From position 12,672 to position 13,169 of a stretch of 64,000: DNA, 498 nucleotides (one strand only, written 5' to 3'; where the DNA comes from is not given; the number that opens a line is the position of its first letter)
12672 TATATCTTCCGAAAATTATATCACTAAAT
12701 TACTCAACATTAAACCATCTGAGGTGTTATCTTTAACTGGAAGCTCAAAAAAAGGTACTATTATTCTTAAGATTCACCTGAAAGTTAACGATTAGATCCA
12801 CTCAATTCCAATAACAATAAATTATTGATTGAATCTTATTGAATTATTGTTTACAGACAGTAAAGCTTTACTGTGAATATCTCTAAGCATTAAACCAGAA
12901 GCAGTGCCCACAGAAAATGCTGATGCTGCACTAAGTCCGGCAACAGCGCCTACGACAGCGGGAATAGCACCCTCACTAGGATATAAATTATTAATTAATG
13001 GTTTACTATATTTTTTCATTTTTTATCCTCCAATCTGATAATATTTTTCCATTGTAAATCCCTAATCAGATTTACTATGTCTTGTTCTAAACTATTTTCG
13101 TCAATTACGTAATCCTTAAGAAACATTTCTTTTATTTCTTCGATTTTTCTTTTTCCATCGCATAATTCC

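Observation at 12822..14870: Compact RiPP-like module: two paralogous Gly/Ala-rich small peptides flanking a PqqD-like RRE, with a radical SAM enzyme and a YkgJ Cys-cluster protein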

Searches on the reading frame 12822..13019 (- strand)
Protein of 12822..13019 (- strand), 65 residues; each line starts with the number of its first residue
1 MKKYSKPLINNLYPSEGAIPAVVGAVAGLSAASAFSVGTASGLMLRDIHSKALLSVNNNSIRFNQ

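Call 3: search_protein_families(library=pfam, proteins=[window:12822-13019:-], max_evalue=0.1)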
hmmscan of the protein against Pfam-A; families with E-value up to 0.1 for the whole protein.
window:12822-13019:- (65 aa): 0 families

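Call 4: search_protein_families(library=ncbifam, proteins=[window:12822-13019:-], max_evalue=0.1)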
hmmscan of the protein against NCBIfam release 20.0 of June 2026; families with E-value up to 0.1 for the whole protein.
window:12822-13019:- (65 aa): 0 families

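Call 41: find_homologous_proteins(query=A4, max_evalue=0.01)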
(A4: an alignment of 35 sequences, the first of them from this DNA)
Query A4 (35 sequences) (65 aa, profile of the alignment): 49 proteins with E <= 0.01 among 8000 candidates.
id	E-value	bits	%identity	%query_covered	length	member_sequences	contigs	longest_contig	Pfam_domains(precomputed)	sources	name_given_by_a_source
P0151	1.1e-13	69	33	32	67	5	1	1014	-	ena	-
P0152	1.2e-13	69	30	54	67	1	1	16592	-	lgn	-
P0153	6.4e-12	63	32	68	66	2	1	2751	-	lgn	-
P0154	1.0e-11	62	95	100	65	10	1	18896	-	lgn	-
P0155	1.1e-11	62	-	-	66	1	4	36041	-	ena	-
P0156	6.5e-10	57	37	38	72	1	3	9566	-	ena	-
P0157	1.0e-9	56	37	46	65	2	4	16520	-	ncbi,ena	-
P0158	1.0e-9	56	-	-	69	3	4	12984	-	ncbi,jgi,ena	-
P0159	1.4e-9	55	35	31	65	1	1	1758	-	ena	-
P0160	1.7e-9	55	-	-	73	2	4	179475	-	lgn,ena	-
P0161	1.8e-9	55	44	38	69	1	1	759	-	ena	-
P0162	3.6e-9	54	83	100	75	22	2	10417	-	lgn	-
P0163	4.2e-9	54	-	-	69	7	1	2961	-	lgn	-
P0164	4.8e-9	54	36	40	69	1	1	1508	-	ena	-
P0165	8.6e-9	53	41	38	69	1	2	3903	-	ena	-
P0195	3.7e-4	38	36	63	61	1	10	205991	-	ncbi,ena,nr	ncbi:MAG: hypothetical protein IJS28_00350 [Synergistaceae bacterium]|nr:hypothetical protein [Syner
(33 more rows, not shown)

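Call 44: search_protein_families(library=padloc, proteins=[window:12822-13019:-], max_evalue=0.01)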
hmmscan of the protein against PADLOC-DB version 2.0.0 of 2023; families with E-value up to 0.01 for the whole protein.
window:12822-13019:- (65 aa): 0 families

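Call 73: find_encoding_contigs(protein=P0195, flank=5000, max_places=2)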
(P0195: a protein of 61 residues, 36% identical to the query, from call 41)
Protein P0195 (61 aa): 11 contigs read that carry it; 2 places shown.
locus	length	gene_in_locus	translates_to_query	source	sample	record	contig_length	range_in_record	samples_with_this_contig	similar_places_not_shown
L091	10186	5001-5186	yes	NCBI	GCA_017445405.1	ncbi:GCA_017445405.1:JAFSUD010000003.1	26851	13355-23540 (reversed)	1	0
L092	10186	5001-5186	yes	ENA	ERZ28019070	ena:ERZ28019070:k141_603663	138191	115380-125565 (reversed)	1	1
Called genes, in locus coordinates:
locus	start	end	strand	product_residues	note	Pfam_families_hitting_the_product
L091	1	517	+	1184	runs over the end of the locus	PF09479:Flg_new, PF13715:CarbopepD_reg_2 (faint), PF20578:aBig_2, PF24107:DUF7382 (faint), PF01447:Peptidase_M4, PF02868:Peptidase_M4_C, PF13620:CarboxypepD_reg (weak), PF13620:CarboxypepD_reg (weak), +1 more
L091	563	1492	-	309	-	PF13479:AAA_24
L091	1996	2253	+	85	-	-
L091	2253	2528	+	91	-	-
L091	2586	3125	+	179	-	PF06803:DUF1232, PF05120:GvpG (weak), PF09851:SHOCT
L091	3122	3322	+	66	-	-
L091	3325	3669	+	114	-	PF09851:SHOCT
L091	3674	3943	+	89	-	PF03692:CxxCxxCC (weak)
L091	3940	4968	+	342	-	PF13353:Fer4_12 (weak), PF04055:Radical_SAM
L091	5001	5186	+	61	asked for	-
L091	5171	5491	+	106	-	PF05402:PqqD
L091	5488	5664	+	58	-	-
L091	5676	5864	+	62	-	-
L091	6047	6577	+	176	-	PF04970:LRAT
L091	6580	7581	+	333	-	PF13280:WYL, PF25583:WCX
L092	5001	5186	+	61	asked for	-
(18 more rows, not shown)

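Call 74: find_encoding_contigs(protein=P0160, flank=5000, max_places=2)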
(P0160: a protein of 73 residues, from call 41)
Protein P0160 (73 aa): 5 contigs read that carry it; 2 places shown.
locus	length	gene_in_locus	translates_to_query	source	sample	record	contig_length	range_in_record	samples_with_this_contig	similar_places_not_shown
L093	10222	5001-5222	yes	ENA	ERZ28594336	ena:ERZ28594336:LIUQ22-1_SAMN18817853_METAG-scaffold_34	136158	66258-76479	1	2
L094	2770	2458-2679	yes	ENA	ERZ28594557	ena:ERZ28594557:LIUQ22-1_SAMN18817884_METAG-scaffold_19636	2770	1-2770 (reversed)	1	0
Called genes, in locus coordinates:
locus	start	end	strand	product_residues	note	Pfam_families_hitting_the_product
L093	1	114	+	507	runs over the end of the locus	PF02874:ATP-synt_ab_N, PF00006:ATP-synt_ab, PF00306:ATP-synt_ab_C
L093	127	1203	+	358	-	PF00231:ATP-synt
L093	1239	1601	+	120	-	PF05635:23S_rRNA_IVP, PF22296:bAvd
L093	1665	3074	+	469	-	PF02874:ATP-synt_ab_N, PF00006:ATP-synt_ab, PF22919:ATP-synt_VA_C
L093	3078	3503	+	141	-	PF02823:ATP-synt_DE_N, PF00401:ATP-synt_DE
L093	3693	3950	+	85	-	PF03692:CxxCxxCC (faint)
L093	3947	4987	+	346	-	PF04055:Radical_SAM, PF13353:Fer4_12 (weak)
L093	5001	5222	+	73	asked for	-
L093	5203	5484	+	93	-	PF05402:PqqD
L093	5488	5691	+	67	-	-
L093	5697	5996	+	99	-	PF00381:PTS-HPr (weak)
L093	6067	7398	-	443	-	PF02335:Cytochrom_C552, PF14522:Cytochrome_C7 (faint)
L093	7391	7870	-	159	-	PF03264:Cytochrom_NNT, PF09699:Paired_CXXCH_1 (faint)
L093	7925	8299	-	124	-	-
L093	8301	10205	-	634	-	PF01578:Cytochrom_C_asm, PF16327:CcmF_C (faint)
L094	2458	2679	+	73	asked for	-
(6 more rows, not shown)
